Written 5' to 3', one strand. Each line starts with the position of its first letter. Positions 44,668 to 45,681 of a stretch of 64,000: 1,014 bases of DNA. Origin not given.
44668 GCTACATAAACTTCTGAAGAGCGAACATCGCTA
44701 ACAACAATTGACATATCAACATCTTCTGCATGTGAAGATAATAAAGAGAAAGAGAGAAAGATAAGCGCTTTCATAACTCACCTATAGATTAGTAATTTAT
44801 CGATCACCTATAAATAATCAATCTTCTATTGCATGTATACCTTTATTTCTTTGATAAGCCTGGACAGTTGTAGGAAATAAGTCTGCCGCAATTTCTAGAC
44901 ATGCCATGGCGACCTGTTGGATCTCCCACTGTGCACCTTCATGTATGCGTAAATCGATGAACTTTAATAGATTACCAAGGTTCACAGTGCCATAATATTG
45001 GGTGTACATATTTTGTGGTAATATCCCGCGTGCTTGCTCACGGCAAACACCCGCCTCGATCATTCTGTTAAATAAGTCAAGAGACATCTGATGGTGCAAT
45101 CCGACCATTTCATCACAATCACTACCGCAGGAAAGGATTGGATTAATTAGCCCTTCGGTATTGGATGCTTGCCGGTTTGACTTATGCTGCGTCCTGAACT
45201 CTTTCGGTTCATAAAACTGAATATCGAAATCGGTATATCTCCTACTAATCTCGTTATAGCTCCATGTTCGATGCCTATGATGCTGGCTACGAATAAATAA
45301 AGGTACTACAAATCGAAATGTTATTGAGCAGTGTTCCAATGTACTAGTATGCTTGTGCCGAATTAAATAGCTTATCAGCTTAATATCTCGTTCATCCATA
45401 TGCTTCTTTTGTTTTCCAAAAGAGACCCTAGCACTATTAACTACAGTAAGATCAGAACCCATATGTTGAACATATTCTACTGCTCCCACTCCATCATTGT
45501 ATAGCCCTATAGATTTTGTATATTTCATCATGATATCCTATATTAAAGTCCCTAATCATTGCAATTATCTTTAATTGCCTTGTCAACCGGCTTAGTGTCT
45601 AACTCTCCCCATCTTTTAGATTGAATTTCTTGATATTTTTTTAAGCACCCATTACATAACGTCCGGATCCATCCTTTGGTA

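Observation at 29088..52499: Ten copies of one promoter architecture: TTCGTG(C/T)AA, exactly 17 nt, TATAAT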

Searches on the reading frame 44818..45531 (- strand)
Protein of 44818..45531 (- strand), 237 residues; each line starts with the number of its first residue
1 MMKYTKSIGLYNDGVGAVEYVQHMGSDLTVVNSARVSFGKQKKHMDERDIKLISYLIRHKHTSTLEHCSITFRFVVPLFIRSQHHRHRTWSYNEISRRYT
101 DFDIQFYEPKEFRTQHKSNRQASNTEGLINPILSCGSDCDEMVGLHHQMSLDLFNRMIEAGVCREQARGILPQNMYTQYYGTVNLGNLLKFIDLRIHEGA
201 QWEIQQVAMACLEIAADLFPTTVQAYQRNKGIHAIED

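Call 28: search_protein_families(library=pfam, proteins=[window:44818-45531:-], max_evalue=0.01)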
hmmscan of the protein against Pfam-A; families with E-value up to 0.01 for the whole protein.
window:44818-45531:- (237 aa): 1 family
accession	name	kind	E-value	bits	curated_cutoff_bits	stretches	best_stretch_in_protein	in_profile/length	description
PF02511.20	Thy1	-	1.2e-48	165.8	24.8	1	21-221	3-191/191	Thymidylate synthase complementing protein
